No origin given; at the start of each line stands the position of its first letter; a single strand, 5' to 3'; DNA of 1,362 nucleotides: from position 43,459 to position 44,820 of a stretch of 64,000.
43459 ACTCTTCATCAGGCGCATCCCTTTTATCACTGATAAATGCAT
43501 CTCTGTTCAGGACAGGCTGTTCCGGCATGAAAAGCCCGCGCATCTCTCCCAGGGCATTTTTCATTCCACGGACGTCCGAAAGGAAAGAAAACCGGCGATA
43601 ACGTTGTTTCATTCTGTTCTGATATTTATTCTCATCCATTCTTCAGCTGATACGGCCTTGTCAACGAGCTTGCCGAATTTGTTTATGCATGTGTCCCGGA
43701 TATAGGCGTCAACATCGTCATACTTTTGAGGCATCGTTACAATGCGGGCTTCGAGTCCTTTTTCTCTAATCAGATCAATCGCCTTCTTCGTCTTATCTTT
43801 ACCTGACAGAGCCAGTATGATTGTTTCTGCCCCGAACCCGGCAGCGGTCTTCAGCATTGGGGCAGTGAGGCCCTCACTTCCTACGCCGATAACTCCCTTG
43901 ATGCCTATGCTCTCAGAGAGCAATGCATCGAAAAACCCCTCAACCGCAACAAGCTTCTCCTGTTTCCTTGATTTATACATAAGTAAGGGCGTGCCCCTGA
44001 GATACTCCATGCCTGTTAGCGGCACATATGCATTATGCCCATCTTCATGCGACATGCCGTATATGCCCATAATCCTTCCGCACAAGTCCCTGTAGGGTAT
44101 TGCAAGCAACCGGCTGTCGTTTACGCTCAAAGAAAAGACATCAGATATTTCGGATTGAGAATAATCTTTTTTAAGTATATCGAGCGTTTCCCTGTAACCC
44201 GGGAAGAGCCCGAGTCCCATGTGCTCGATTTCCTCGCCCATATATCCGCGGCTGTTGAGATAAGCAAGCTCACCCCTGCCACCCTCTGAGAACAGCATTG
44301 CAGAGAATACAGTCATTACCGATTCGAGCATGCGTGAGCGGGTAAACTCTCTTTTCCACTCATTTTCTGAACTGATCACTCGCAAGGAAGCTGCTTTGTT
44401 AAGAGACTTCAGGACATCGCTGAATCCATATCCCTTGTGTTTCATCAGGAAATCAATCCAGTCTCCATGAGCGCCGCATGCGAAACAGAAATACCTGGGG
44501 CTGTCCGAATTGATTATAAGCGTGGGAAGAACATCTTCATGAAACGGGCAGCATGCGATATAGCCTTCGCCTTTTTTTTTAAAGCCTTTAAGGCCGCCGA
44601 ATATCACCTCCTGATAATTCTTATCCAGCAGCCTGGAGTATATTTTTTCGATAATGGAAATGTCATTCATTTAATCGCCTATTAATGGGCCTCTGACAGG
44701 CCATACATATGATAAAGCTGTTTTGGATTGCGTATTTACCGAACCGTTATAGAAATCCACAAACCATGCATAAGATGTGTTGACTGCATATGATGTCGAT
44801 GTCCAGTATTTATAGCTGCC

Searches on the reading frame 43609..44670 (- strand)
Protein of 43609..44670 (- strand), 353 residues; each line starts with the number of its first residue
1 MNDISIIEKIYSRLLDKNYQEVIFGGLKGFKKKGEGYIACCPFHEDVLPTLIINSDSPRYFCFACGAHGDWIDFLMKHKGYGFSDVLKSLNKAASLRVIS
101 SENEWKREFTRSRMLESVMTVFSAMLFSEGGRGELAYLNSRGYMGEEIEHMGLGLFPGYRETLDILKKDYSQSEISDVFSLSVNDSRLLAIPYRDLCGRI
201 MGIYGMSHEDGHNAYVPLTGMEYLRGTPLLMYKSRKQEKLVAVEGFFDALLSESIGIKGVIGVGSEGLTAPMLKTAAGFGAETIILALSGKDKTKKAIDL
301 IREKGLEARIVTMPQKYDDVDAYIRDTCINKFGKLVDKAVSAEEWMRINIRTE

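Call 3: search_protein_families(library=pfam, proteins=[window:43609-44670:-], max_evalue=0.01)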
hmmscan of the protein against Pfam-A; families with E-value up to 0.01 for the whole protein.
window:43609-44670:- (353 aa): 3 families
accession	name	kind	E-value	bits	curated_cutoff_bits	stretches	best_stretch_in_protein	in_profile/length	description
PF01807.25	Zn_ribbon_DnaG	-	3.5e-19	68.9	24.9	1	29-98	24-93/98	CHC2 zinc finger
PF13155.12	Toprim_2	-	5.2e-05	24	22.1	1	243-324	3-88/88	Toprim-like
PF13362.12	Toprim_3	-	0.0044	17.9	27.2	0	240-326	2-91/95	Toprim domain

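Call 4: search_protein_families(library=ncbifam, proteins=[window:43609-44670:-], max_evalue=0.01)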
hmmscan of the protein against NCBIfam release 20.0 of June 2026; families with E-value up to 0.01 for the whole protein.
window:43609-44670:- (353 aa): 1 family
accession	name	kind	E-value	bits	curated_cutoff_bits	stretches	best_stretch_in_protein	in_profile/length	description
TIGR01391.1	dnaG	equivalog_domain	1.6e-39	136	283.6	1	30-346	26-367/414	DNA primase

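Call 5: find_homologous_proteins(query=window:43609-44670:-)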
Query window:43609-44670:- (353 aa): 109 proteins with E <= 0.001 among 6007 candidates.
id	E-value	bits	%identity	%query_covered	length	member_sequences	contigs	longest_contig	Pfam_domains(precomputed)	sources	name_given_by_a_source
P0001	3.5e-235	797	100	100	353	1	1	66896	PF01807.26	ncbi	-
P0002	2.5e-192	656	82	100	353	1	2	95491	PF01807.26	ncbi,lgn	-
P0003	1.5e-186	637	79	100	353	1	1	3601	PF01807.26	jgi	jgi:DNA primase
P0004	2.0e-186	637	79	99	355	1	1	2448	PF01807.26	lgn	-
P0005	1.9e-185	634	78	100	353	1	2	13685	PF01807.26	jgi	jgi:DNA primase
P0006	3.6e-182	623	78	98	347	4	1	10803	PF01807.26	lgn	-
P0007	2.5e-157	541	69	97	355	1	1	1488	PF01807.26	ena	-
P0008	3.4e-155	534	71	93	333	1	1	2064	PF01807.26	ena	-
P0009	1.2e-153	529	69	95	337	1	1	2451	PF01807.26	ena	-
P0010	1.5e-147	509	65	97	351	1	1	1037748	PF01807.26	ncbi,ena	-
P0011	9.9e-102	359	48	97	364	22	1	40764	PF01807.26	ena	-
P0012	1.6e-95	338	48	96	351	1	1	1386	PF01807.26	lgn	-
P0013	8.9e-94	332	47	98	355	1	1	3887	PF08275.18,PF01807.26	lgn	-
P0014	1.1e-92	329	46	97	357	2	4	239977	PF01807.26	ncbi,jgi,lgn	ncbi:MAG: CHC2 zinc finger domain-containing protein [Syntrophaceae bacterium]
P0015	1.5e-91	325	46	97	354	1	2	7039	PF01807.26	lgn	-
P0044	3.0e-75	271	40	96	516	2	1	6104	PF08275.18,PF13155.13,PF01807.26,PF13662.13,PF13362.13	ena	-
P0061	4.7e-41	159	34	85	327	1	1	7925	PF08275.18,PF13155.13,PF01807.26,PF13662.13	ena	-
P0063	7.4e-23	99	28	88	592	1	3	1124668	PF08275.18,PF13155.13,PF01807.26,PF13662.13,PF01751.29,PF13362.13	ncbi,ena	-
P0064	1.4e-22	98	28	84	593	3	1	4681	PF08275.18,PF13155.13,PF01807.26,PF13662.13,PF10410.15,PF01751.29,PF13362.13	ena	-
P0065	1.6e-22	98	28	88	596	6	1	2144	PF08275.18,PF13155.13,PF01807.26,PF13662.13,PF10410.15,PF01751.29,PF13362.13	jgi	jgi:DNA primase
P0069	2.3e-21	94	27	91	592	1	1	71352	PF08275.18,PF13155.13,PF01807.26,PF13662.13,PF10410.15,PF01751.29,PF13362.13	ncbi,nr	ncbi:MAG: DNA primase [Verrucomicrobia bacterium]|nr:DNA primase [Verrucomicrobiota bacterium]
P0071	1.1e-19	89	27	87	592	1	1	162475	PF08275.18,PF13155.13,PF01807.26,PF13662.13,PF10410.15,PF01751.29,PF13362.13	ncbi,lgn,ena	-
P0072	9.7e-19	86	26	87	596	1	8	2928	PF08275.18,PF13155.13,PF01807.26,PF13662.13,PF10410.15,PF01751.29,PF13362.13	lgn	-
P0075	7.1e-18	83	26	88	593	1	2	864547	PF08275.18,PF13155.13,PF01807.26,PF13662.13,PF10410.15,PF01751.29,PF13362.13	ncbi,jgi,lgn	-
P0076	7.3e-18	83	26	84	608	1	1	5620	PF08275.18,PF13155.13,PF01807.26,PF13662.13,PF10410.15,PF01751.29,PF13362.13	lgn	-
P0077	2.3e-17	81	26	88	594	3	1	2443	PF08275.18,PF13155.13,PF01807.26,PF13662.13,PF10410.15,PF01751.29,PF13362.13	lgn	-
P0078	2.3e-17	81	25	90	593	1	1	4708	PF08275.18,PF13155.13,PF01807.26,PF13662.13,PF10410.15,PF01751.29,PF13362.13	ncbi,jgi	ncbi:MAG: DNA primase [Parachlamydiales bacterium]|jgi:DNA primase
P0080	3.3e-16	77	26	90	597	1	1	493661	PF08275.18,PF13155.13,PF01807.26,PF13662.13,PF10410.15,PF01751.29,PF13362.13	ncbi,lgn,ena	-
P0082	8.0e-16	76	25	86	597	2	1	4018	PF08275.18,PF13155.13,PF01807.26,PF13662.13,PF10410.15,PF01751.29,PF13362.13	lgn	-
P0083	8.3e-16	76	26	90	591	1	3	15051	PF08275.18,PF13155.13,PF01807.26,PF13662.13,PF10410.15,PF01751.29,PF13362.13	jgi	-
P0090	3.4e-13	67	23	90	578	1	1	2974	PF08275.18,PF13155.13,PF01807.26,PF13662.13,PF10410.15,PF01751.29,PF13362.13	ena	-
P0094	6.1e-13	67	25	90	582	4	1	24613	PF08275.18,PF13155.13,PF01807.26,PF13662.13,PF10410.15,PF01751.29,PF13362.13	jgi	-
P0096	7.1e-13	66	25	92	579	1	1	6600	PF08275.18,PF13155.13,PF01807.26,PF13662.13,PF10410.15,PF01751.29,PF13362.13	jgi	jgi:DNA primase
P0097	1.1e-12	66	23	90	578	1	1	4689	PF08275.18,PF13155.13,PF01807.26,PF13662.13,PF10410.15,PF01751.29,PF13362.13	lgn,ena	-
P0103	1.3e-11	62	25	92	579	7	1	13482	PF08275.18,PF13155.13,PF01807.26,PF13662.13,PF10410.15,PF01751.29,PF13362.13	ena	-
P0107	3.7e-9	54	24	66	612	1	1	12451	PF08275.18,PF13155.13,PF01807.26,PF13662.13,PF10410.15,PF01751.29,PF13362.13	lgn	-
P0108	1.5e-8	52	22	90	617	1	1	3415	PF08275.18,PF13155.13,PF01807.26,PF13662.13,PF10410.15,PF01751.29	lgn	-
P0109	2.2e-7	48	25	79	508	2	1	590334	PF08275.18,PF13155.13,PF01807.26,PF13662.13,PF10410.15,PF01751.29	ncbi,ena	-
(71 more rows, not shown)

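Call 8: find_encoding_contigs(protein=P0001, flank=10000, max_places=3)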
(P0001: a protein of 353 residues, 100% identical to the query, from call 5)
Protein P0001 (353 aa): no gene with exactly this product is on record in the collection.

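Call 9: find_related_loci(query=A1, collection=genome_contigs, flank=10000)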
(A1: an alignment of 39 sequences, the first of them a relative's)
Query A1 (353 aa) in genome_contigs; peptide patterns used: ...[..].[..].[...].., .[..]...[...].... (x = any residue, [..] = any of these).
81 stretches matched a pattern; 42 encode a relative of the query (tblastn E <= 1e-3); 39 distinct loci.
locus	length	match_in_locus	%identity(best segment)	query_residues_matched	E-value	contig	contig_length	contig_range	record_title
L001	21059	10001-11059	82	1-353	0e+0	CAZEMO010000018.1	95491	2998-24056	MAG TPA_asm: uncultured Bacteriovoracaceae bacterium isolate SRP220891_co2_140 genome assembly, contig: NODE_268_length_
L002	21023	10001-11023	65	5-345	7e-152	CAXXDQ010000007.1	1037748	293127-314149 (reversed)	MAG: Desulfomonilia bacterium isolate 0c9ce0d9-ef91-441a-a17a-dc80b036fdfb genome assembly, contig: contig_7, whole geno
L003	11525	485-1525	48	5-346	3e-108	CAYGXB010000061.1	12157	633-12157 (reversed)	MAG TPA_asm: uncultured Bacteriovoracaceae bacterium isolate ERP119294_co1_5 genome assembly, contig: NODE_7048_length_1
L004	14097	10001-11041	46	5-346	2e-99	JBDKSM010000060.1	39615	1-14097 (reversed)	MAG: Syntrophaceae bacterium isolate 6_bin.182 c_000000333812, whole genome shotgun sequence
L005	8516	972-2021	44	5-349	4e-93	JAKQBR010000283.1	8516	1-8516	MAG: Deltaproteobacteria bacterium isolate USCA_metabat.134_sub k141_339255, whole genome shotgun sequence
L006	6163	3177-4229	44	7-347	5e-92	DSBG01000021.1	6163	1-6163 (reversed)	MAG TPA_asm: Deltaproteobacteria bacterium isolate SpSt-1167 Ga0129302_1008300, whole genome shotgun sequence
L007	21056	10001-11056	42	5-346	5e-92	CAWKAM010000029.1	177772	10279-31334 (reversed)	MAG: uncultured delta proteobacterium isolate MFD03726.bin.1.124 genome assembly, contig: contig_39352, whole genome sho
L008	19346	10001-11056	44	5-346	2e-90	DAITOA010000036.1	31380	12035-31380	MAG TPA_asm: Thermodesulfobacteriota bacterium isolate CTOTU18766 NODE_1128_length_31380_cov_27.647055, whole genome sho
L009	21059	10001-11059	43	4-346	8e-90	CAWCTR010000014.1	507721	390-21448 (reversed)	MAG: uncultured delta proteobacterium isolate MFD01476.bin.2.8 genome assembly, contig: contig_29111, whole genome shotg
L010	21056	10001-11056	41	5-346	7e-90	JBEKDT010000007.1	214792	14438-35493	MAG: Desulfomonilia bacterium isolate SPRUCE 18 SPRUCE_18_7, whole genome shotgun sequence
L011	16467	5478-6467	43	5-346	3e-89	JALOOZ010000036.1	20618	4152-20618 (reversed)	MAG: Thermodesulfobacteriota bacterium isolate Prado116 scaffold_4312, whole genome shotgun sequence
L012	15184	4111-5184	42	4-351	2e-88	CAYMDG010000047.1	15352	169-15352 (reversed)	MAG TPA_asm: uncultured Bacteriovoracaceae bacterium isolate SRP302447_co2_107 genome assembly, contig: NODE_10725_lengt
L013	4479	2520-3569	41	7-346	9e-88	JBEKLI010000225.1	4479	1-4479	MAG: Desulfomonilia bacterium isolate SPRUCE 367 SPRUCE_367_225, whole genome shotgun sequence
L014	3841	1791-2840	43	7-346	1e-87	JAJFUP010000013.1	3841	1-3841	MAG: Deltaproteobacteria bacterium isolate bin.476 k141_4431720, whole genome shotgun sequence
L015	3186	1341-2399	41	4-346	1e-85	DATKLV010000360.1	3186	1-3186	MAG TPA_asm: Desulfomonilia bacterium isolate SMAG_U14694 k141_3740566, whole genome shotgun sequence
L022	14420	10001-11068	39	4-349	3e-78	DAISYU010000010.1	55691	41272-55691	MAG TPA_asm: Thermodesulfobacteriota bacterium isolate CTOTU18761 NODE_421_length_55691_cov_10.890826, whole genome shot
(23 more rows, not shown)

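Call 23: search_solved_structures(query=A1, max_evalue=0.001, show_alignments=3)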
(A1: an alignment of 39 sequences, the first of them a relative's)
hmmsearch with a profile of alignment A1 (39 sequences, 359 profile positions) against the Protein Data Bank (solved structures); distinct sequences matched with E-value up to 0.001: 9.
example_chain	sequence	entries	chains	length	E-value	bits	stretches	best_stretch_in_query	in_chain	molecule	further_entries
2au3_A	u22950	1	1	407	1.1e-30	110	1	27-348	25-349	DNA primase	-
4e2k_A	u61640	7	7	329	1.8e-20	76.3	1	106-349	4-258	DNA primase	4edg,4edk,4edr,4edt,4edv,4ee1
5guj_A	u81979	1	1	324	4.6e-17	65.1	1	109-342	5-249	DNA primase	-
1d0q_A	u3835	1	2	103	2e-13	53.2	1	22-98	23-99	DNA PRIMASE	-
5vaz_A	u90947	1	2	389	3e-12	49.3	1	113-349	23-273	DNA primase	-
1dd9_A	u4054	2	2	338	2.7e-11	46.2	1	110-354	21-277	DNA PRIMASE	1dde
1eqn_A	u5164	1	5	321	3.4e-11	45.8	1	112-354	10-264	DNA PRIMASE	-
3b39_A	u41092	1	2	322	8.2e-11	44.6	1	112-354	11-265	DNA primase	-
5w33_A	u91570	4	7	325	3.6e-07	32.6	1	116-269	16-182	DNA primase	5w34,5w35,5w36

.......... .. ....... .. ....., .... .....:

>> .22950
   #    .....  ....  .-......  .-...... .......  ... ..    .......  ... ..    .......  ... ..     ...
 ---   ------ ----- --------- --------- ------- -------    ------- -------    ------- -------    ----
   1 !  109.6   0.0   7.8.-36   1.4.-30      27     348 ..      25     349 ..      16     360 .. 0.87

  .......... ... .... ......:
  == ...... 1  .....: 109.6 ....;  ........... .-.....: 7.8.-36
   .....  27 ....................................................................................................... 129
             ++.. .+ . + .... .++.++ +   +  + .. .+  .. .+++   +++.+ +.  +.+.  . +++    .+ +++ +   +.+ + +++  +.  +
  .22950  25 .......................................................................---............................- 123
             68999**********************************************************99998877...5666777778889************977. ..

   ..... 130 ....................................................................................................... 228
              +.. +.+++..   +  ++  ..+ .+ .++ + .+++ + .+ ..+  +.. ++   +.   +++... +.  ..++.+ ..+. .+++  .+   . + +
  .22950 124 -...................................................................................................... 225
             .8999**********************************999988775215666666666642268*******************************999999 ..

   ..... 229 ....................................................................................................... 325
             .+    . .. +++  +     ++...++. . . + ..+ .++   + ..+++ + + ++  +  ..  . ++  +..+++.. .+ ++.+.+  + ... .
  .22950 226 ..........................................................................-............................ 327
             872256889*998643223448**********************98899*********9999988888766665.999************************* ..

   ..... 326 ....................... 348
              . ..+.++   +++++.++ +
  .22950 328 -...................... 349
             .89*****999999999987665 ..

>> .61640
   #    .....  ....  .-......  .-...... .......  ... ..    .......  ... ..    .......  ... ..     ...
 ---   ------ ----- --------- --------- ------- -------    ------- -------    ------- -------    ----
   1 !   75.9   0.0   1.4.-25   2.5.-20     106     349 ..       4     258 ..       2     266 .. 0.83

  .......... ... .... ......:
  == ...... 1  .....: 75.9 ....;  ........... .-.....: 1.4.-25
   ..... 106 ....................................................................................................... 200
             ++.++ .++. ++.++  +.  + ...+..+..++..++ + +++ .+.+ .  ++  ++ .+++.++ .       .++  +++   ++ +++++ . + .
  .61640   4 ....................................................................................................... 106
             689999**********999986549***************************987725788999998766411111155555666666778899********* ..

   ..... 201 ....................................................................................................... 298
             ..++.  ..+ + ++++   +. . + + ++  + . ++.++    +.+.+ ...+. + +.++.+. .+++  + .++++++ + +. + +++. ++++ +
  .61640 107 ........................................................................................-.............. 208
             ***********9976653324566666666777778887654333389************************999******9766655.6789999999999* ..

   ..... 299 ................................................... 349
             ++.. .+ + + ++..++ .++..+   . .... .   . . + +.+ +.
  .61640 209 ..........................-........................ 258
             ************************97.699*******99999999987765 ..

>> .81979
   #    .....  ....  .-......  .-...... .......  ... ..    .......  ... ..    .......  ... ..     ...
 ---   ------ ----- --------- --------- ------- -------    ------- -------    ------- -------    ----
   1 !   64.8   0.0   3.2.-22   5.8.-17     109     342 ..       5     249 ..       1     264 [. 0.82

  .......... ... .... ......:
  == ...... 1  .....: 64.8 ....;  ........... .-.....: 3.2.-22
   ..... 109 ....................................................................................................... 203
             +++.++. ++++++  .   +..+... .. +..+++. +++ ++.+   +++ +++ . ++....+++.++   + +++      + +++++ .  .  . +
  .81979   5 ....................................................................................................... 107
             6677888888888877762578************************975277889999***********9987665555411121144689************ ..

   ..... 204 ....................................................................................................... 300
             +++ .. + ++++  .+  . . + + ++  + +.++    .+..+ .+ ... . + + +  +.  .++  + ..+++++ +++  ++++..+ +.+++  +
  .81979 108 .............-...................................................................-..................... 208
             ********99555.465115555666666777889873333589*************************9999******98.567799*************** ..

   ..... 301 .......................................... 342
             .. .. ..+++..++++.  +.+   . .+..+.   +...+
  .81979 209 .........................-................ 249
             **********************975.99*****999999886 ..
